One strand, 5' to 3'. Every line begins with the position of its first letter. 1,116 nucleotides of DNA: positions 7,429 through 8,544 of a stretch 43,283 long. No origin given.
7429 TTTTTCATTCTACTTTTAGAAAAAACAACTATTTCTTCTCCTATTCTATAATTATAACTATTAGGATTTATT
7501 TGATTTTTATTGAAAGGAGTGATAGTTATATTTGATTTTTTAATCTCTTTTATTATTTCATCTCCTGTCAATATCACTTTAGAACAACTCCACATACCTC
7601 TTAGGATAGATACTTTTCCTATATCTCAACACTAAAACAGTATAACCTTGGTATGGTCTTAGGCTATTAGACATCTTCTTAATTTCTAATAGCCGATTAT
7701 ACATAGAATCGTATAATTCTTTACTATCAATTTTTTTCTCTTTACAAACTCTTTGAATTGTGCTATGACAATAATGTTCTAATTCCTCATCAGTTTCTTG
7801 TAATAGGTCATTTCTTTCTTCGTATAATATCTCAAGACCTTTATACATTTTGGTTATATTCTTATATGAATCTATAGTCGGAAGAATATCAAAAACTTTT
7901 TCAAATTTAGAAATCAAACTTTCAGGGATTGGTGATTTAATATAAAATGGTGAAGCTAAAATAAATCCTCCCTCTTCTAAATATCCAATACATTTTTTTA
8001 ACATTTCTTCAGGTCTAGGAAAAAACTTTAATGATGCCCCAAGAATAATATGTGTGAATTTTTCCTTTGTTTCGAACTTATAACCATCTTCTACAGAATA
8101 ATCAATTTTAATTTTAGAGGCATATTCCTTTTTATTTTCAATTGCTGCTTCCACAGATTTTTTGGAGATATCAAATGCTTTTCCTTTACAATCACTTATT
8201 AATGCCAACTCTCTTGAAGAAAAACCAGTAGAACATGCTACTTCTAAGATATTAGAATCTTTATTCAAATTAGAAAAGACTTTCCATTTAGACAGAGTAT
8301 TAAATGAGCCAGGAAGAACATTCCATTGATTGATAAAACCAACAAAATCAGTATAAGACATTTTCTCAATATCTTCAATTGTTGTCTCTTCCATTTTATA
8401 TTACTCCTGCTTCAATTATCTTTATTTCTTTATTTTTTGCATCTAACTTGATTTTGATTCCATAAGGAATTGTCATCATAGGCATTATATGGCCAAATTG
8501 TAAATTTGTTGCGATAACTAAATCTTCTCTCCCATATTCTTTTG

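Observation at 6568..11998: Tightly coupled six-gene operon: class I LysRS, degenerate AlaRS core, MccF-like S66 peptidase, SAM methyltransferase, two Dcd-like proteins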

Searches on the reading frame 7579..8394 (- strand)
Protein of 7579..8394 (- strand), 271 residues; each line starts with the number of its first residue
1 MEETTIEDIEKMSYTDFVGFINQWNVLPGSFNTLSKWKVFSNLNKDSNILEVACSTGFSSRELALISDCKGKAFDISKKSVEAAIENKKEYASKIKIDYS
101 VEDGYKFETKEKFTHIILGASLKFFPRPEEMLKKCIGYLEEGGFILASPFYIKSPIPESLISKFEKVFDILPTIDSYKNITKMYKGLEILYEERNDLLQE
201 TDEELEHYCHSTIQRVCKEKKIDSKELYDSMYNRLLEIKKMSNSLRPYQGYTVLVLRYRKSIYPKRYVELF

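Call 3: search_protein_families(library=pfam, proteins=[window:7579-8394:-], max_evalue=0.01)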
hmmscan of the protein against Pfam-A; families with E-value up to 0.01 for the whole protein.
window:7579-8394:- (271 aa): 5 families
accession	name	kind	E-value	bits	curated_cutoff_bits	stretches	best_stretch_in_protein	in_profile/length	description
PF13847.12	Methyltransf_31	-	1.1e-09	38.6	27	1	44-169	2-130/145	Methyltransferase domain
PF13649.12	Methyltransf_25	-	9.4e-09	36.3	27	1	49-143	1-97/97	Methyltransferase domain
PF08241.18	Methyltransf_11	-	7.5e-08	33.3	21.2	1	50-146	1-94/95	Methyltransferase domain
PF08242.18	Methyltransf_12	-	6.9e-05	24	30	1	50-145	1-98/98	Methyltransferase domain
PF13489.12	Methyltransf_23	-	0.0085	16.3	27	0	42-147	19-116/164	Methyltransferase domain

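Call 4: search_protein_families(library=ncbifam, proteins=[window:7579-8394:-], max_evalue=0.01)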
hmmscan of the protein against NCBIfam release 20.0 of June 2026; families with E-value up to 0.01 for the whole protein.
window:7579-8394:- (271 aa): 9 families
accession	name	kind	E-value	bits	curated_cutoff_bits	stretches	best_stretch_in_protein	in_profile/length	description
TIGR01983.1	UbiG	equivalog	3.3e-08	33.1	102.95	1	45-172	49-176/228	bifunctional 2-polyprenyl-6-hydroxyphenol methylase/3-demethylubiquinol 3-O-methyltransferase UbiG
TIGR02072.1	BioC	equivalog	1e-06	28.8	184.95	1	45-150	34-135/244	malonyl-ACP O-methyltransferase BioC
NF045667.1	MTase_DVU1556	equivalog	2.2e-05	24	155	1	28-158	5-132/213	DVU_1556 family methyltransferase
TIGR02021.1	BchM-ChlM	equivalog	0.0002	20.9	158.9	1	38-127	43-133/218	magnesium protoporphyrin IX methyltransferase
TIGR01934.1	MenG_MenH_UbiE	subfamily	0.00083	18.7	158.35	1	43-174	37-167/223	ubiquinone/menaquinone biosynthesis methyltransferase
NF011529.0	PRK14968.1-3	equivalog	0.0016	17.9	162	1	44-143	33-128/198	putative methyltransferase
TIGR02081.1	metW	equivalog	0.0026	17.3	189.5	1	40-135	8-98/194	methionine biosynthesis protein MetW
NF010703.0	PRK14103.1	equivalog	0.0039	16.6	320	1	47-145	31-122/256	trans-aconitate 2-methyltransferase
NF001556.0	PRK00377.1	equivalog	0.0083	15.9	238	0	43-145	38-141/198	cobalt-precorrin-6Y C(15)-methyltransferase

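Call 23: search_solved_structures(query=window:7579-8394:-, max_evalue=0.01, show_alignments=1)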
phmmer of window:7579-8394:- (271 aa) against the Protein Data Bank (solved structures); distinct sequences matched with E-value up to 0.01: 2.
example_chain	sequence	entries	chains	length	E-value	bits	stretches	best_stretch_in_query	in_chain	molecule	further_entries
5fcd_A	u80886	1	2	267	3.7e-23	85.7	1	2-257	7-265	MccD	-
3mgg_A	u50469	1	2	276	0.0099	18.7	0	46-146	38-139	Methyltransferase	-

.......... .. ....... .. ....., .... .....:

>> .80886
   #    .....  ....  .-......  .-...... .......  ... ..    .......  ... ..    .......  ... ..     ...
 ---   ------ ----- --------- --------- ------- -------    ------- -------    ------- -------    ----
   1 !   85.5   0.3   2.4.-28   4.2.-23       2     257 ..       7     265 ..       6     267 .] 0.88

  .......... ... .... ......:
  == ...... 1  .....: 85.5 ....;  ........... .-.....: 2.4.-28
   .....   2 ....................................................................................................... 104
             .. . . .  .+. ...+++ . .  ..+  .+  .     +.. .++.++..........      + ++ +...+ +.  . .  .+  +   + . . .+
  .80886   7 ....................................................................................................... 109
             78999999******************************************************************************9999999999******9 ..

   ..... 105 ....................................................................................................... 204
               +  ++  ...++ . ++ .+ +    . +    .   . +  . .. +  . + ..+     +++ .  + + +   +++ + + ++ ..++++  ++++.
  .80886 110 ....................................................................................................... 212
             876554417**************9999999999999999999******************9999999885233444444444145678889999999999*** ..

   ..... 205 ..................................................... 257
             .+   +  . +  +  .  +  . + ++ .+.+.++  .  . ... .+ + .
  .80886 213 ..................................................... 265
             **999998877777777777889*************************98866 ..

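Call 24: find_homologous_proteins(query=window:7579-8394:-, max_evalue=0.00001)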
Query window:7579-8394:- (271 aa): 436 proteins with E <= 0.00001 among 1352 candidates; the best 120 are listed.
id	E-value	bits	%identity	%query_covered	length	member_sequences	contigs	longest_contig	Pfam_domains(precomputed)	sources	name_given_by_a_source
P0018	3.4e-142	491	79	100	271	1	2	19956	PF13847.13,PF13649.13,PF08241.19,PF08242.19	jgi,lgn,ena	jgi:SAM-dependent methyltransferase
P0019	1.9e-139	482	78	100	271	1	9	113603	PF13847.13,PF13649.13,PF08241.19,PF08242.19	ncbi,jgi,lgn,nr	ncbi:MAG: hypothetical protein PWQ87_340 [Candidatus Woesearchaeota archaeon]|nr:hypothetical protei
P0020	7.8e-139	480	77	100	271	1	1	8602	PF13847.13,PF13649.13,PF08241.19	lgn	-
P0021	1.1e-136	473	76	100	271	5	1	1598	PF13847.13,PF13649.13,PF08241.19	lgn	-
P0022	1.3e-136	472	76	100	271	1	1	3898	PF13847.13,PF13649.13,PF08241.19,PF08242.19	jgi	-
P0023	3.8e-136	471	77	99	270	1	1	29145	PF13847.13,PF13649.13,PF08241.19,PF08242.19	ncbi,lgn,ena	-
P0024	4.9e-136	470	77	99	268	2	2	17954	PF13847.13,PF13649.13,PF08241.19,PF08242.19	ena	-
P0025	7.1e-136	470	76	100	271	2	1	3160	PF13847.13,PF13649.13,PF08241.19,PF08242.19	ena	-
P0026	1.5e-135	469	75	100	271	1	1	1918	PF13847.13,PF13649.13,PF08241.19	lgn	-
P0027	4.1e-135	467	76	100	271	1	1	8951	PF13847.13,PF13649.13,PF08241.19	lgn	-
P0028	3.5e-134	464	75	100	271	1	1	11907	PF13847.13,PF13649.13,PF08241.19,PF08242.19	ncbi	-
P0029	4.4e-133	461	75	100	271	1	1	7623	PF13847.13,PF13649.13,PF08241.19,PF08242.19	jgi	-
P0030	4.2e-131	454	77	96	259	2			PF13847.13,PF13649.13,PF08241.19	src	-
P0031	3.3e-129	448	73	100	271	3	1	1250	PF13847.13,PF13649.13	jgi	-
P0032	4.7e-126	438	69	100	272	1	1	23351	PF13847.13,PF13649.13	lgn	-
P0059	4.0e-109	382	63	99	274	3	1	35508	PF13847.13,PF13489.13,PF13649.13,PF08241.19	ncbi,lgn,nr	ncbi:MAG: class I SAM-dependent methyltransferase [Candidatus Moranbacteria bacterium]|nr:class I SA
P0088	9.7e-107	374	62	99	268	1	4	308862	PF13847.13,PF13489.13,PF13649.13,PF08241.19,PF08242.19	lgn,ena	-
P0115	5.9e-105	369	58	99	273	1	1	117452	PF13847.13,PF13489.13,PF13649.13,PF08241.19,PF08242.19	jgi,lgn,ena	jgi:SAM-dependent methyltransferase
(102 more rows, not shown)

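Call 27: find_encoding_contigs(protein=P0059, flank=8000, max_places=2)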
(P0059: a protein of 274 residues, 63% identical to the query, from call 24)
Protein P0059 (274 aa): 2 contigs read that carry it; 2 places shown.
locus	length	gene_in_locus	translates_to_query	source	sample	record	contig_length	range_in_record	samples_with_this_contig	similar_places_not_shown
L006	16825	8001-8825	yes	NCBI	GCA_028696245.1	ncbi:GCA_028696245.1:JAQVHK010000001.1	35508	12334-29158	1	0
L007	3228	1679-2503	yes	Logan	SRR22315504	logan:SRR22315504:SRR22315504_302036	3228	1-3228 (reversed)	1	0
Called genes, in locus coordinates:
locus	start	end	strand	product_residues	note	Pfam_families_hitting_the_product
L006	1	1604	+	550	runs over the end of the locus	PF00570:HRDC, PF13742:tRNA_anti_2, PF01336:tRNA_anti-codon (faint), PF02601:Exonuc_VII_L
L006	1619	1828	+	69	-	PF02609:Exonuc_VII_S (weak)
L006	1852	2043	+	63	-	-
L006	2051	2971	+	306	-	PF04326:SLFN_AlbA_2 (weak)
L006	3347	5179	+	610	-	-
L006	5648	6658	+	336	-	PF02016:Peptidase_S66, PF17676:Peptidase_S66C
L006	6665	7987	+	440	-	PF00278:Orn_DAP_Arg_deC, PF02784:Orn_Arg_deC_N, PF01168:Ala_racemase_N (weak)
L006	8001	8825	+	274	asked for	PF13489:Methyltransf_23 (weak), PF13649:Methyltransf_25, PF13847:Methyltransf_31, PF08241:Methyltransf_11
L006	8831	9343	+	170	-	PF22769:DCD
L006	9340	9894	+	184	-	PF22769:DCD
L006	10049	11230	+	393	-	PF01411:tRNA-synt_2c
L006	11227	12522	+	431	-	PF01411:tRNA-synt_2c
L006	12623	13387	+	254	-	PF01209:Ubie_methyltran, PF02353:CMAS (weak), PF13489:Methyltransf_23, PF03848:TehB (faint), PF13847:Methyltransf_31, PF08241:Methyltransf_11, PF08242:Methyltransf_12, PF13649:Methyltransf_25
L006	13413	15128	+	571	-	PF02543:Carbam_trans_N, PF16861:Carbam_trans_C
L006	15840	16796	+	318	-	PF01180:DHO_dh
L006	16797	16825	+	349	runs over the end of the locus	-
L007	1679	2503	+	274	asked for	PF13489:Methyltransf_23 (weak), PF13649:Methyltransf_25, PF13847:Methyltransf_31, PF08241:Methyltransf_11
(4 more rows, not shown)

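Call 28: find_encoding_contigs(protein=P0088, flank=8000, max_places=2)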
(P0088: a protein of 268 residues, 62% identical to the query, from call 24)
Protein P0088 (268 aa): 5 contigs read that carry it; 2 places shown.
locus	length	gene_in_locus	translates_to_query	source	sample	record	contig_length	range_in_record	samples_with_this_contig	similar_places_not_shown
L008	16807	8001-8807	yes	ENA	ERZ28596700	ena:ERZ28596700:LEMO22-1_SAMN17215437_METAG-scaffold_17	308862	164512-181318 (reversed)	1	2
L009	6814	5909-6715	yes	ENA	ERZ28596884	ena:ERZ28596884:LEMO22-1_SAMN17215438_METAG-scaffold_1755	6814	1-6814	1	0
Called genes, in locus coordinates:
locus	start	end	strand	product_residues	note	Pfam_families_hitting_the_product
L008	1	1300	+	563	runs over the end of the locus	PF07719:TPR_2 (faint), PF00515:TPR_1 (faint), PF13181:TPR_8 (faint), PF13424:TPR_12 (weak), PF13428:TPR_14 (faint), PF13431:TPR_17 (faint), PF13432:TPR_16 (weak), PF13414:TPR_11, +1 more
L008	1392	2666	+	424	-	PF16656:Pur_ac_phosph_N (faint), PF25059:FN3_DSCAM-DSCAML_C (faint), PF28033:Fn3_ROS1 (faint), PF00041:fn3 (weak), PF09603:Fib_succ_major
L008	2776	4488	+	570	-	PF09603:Fib_succ_major, PF18998:Flg_new_2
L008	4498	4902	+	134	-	-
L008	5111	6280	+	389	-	PF23459:S1_RRP5 (faint), PF21710:Spt6_S1 (faint), PF00575:S1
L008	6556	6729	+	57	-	-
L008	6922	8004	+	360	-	PF01411:tRNA-synt_2c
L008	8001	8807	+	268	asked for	PF13489:Methyltransf_23 (weak), PF13847:Methyltransf_31, PF08241:Methyltransf_11, PF08242:Methyltransf_12 (weak), PF13649:Methyltransf_25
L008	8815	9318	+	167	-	PF22769:DCD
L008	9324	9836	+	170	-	PF22769:DCD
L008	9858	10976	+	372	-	-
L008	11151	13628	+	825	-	PF00133:tRNA-synt_1, PF09334:tRNA-synt_1g, PF13603:tRNA-synt_1_2, PF00133:tRNA-synt_1, PF08264:Anticodon_1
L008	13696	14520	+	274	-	PF13489:Methyltransf_23, PF13847:Methyltransf_31, PF08241:Methyltransf_11 (weak), PF08242:Methyltransf_12, PF13649:Methyltransf_25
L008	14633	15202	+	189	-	PF04542:Sigma70_r2, PF08281:Sigma70_r4_2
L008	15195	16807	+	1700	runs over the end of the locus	PF13205:Big_5 (faint), PF01835:MG2 (faint), PF07703:A2M_BRD, PF00207:A2M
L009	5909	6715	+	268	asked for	PF13489:Methyltransf_23 (weak), PF13847:Methyltransf_31, PF08241:Methyltransf_11, PF08242:Methyltransf_12 (weak), PF13649:Methyltransf_25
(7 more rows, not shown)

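Call 29: find_encoding_contigs(protein=P0115, flank=8000, max_places=2)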
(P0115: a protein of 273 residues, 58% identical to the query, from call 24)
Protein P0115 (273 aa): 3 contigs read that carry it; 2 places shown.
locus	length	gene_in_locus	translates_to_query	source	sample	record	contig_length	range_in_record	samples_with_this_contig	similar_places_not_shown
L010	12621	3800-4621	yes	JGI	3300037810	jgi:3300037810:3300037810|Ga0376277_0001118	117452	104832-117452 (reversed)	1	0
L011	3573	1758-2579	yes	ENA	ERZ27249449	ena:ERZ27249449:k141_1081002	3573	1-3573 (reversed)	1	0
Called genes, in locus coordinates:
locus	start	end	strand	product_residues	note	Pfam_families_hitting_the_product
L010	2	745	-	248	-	?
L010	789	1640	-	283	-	PF01636:APH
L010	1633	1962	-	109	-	-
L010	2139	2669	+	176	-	PF22769:DCD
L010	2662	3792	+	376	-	PF01411:tRNA-synt_2c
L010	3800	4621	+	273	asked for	PF13489:Methyltransf_23 (weak), PF08241:Methyltransf_11, PF08242:Methyltransf_12, PF13649:Methyltransf_25, PF13847:Methyltransf_31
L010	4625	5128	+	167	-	PF22769:DCD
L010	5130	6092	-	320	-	-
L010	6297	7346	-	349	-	PF02016:Peptidase_S66, PF17676:Peptidase_S66C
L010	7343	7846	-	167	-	PF01931:NTPase_I-T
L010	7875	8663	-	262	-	PF00376:MerR, PF13411:MerR_1, PF06445:GyrI-like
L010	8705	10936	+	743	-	PF02463:SMC_N (faint), PF03193:RsgA_GTPase (faint), PF13191:AAA_16 (faint), PF13555:AAA_29 (faint), PF13304:AAA_21 (faint), PF13671:AAA_33 (faint), PF00005:ABC_tran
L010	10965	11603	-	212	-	PF19540:DUF6064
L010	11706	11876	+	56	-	-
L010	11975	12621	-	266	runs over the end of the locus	PF00892:EamA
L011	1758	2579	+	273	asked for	PF13489:Methyltransf_23 (weak), PF08241:Methyltransf_11, PF08242:Methyltransf_12, PF13649:Methyltransf_25, PF13847:Methyltransf_31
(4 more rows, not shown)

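Call 35: search_protein_families(library=padloc, proteins=[window:7579-8394:-], max_evalue=0.01)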
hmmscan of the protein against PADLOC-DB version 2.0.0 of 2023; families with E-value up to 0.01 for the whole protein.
window:7579-8394:- (271 aa): 2 families
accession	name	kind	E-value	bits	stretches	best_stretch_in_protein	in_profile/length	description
PDLC04134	mad2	-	3.7e-13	47.1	1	38-168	284-417/492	mads_2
PDLC01605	Csx27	-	0.0028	16.1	1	175-250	63-135/206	CAS-VI-B; associated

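Call 40: find_related_loci(query=A2, collection=metagenome_contigs, flank=10000)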
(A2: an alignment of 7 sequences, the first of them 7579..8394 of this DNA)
Query A2 (271 aa) in metagenome_contigs; peptide patterns used: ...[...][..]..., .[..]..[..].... (x = any residue, [..] = any of these).
286 stretches matched a pattern; 120 encode a relative of the query (tblastn E <= 1e-3); the best 80 are kept; 80 distinct loci.
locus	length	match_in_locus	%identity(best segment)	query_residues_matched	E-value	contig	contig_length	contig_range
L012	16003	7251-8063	76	1-271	4e-144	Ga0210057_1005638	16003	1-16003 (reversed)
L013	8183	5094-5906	76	1-271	5e-144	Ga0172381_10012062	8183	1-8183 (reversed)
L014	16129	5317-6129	77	1-271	1e-143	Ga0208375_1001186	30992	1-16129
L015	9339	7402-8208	77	3-271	3e-142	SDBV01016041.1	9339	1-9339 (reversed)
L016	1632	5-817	76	1-271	2e-153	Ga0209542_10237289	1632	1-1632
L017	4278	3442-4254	73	1-271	2e-138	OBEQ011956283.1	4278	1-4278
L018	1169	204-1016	69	1-271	4e-141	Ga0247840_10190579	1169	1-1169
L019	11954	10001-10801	68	5-271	1e-127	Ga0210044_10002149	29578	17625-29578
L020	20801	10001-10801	68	5-271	1e-127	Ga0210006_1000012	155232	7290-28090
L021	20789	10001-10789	66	9-271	4e-123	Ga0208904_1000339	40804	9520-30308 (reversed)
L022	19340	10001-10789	66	9-271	4e-123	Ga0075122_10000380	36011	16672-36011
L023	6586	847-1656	63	2-271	8e-119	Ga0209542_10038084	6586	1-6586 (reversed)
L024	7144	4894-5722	71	2-271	1e-116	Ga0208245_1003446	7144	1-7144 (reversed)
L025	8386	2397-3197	64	5-271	1e-116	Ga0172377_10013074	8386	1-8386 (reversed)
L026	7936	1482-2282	64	5-271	1e-116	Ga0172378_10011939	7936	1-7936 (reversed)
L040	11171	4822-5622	61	5-271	5e-112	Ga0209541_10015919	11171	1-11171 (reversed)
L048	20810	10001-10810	58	2-271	5e-111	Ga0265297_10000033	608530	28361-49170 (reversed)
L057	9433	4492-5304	57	1-271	4e-109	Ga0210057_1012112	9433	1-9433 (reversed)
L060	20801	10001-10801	59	5-271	5e-108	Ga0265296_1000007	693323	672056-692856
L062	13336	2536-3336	58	5-271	7e-107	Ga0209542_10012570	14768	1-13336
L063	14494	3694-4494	55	5-271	3e-106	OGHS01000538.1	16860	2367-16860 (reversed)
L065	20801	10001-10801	55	5-271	1e-105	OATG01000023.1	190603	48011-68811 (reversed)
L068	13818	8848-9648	59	5-271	5e-104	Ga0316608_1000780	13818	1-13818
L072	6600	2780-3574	59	7-271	7e-101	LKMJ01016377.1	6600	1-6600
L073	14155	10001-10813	55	1-271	2e-100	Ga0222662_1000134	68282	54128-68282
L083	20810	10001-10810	53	2-271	5e-93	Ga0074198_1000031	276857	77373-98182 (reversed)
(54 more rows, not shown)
